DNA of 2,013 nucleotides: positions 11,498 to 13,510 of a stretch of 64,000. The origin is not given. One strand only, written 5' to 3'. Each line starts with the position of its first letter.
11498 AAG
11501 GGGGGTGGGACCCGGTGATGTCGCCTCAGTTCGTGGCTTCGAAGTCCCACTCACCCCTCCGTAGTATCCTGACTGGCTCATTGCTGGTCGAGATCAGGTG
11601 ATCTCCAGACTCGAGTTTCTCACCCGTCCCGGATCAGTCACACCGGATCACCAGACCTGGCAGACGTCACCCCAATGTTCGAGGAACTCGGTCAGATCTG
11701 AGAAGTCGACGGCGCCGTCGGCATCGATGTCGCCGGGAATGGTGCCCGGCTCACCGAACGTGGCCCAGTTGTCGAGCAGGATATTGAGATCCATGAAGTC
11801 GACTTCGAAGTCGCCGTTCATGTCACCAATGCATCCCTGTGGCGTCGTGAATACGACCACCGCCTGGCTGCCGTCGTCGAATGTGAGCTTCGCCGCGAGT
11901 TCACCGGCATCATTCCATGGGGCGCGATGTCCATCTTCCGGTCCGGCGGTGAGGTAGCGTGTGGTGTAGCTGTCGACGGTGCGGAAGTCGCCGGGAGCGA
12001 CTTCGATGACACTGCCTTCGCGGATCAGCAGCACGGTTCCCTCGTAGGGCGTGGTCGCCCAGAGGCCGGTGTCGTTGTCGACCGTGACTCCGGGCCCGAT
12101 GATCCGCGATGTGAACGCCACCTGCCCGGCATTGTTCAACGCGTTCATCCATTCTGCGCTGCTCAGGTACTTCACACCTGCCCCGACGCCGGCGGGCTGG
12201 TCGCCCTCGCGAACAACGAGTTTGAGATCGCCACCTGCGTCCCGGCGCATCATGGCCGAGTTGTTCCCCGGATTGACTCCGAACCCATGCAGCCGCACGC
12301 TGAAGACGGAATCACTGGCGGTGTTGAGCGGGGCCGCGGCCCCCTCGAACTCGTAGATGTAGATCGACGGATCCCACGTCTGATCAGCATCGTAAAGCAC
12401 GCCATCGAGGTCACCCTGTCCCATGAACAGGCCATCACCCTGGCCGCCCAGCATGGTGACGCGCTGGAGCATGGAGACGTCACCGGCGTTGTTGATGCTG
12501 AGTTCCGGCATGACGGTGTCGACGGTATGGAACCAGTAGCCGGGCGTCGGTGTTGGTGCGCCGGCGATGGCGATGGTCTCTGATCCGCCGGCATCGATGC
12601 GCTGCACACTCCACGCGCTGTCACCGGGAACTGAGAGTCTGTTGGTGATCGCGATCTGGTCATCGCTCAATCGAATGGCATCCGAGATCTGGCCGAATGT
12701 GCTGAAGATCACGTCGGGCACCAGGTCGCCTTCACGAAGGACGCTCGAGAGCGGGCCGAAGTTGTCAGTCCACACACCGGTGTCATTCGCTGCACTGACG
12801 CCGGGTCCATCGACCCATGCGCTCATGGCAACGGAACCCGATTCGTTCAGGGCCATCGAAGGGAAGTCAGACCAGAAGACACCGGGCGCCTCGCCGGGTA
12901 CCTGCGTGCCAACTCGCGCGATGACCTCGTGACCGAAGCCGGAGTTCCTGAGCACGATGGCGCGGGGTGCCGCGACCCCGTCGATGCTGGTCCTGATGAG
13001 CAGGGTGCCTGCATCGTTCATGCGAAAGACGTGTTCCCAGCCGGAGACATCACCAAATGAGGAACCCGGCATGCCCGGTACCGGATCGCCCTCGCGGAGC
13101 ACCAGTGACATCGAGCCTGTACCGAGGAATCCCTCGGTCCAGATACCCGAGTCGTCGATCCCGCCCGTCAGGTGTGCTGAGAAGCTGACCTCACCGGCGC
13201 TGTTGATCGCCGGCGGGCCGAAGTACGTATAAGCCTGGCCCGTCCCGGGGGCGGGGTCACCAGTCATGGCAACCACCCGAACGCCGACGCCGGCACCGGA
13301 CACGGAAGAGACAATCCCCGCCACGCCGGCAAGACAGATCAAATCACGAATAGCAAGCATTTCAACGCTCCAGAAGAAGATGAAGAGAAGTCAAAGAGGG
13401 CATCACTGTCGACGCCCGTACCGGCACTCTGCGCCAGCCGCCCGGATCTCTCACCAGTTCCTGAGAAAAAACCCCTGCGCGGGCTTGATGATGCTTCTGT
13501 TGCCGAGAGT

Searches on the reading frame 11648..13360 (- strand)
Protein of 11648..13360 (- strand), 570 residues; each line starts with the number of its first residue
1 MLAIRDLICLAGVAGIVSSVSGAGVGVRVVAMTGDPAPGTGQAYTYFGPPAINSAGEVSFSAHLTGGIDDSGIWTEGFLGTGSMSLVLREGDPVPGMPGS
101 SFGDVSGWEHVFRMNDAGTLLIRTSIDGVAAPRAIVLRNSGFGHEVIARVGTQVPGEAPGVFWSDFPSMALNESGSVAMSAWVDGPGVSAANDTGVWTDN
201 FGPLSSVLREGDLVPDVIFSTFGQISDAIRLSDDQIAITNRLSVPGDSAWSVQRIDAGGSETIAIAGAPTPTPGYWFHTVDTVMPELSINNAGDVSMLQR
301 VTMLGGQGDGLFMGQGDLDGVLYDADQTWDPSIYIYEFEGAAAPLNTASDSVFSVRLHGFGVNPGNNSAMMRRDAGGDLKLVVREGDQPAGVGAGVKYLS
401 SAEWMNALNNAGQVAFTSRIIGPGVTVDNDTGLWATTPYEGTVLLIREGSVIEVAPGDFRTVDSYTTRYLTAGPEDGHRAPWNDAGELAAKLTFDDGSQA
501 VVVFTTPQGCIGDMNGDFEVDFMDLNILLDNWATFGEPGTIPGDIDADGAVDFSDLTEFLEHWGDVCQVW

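Call 37: search_protein_families(library=pfam, proteins=[window:11648-13360:-], max_evalue=0.001)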
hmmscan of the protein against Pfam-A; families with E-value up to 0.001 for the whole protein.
window:11648-13360:- (570 aa): 1 family
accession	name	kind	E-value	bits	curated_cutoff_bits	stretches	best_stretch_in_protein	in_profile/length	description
PF24251.1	DUF7453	-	2.5e-75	254.6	26.2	2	114-504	59-448/460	Family of unknown function (DUF7453)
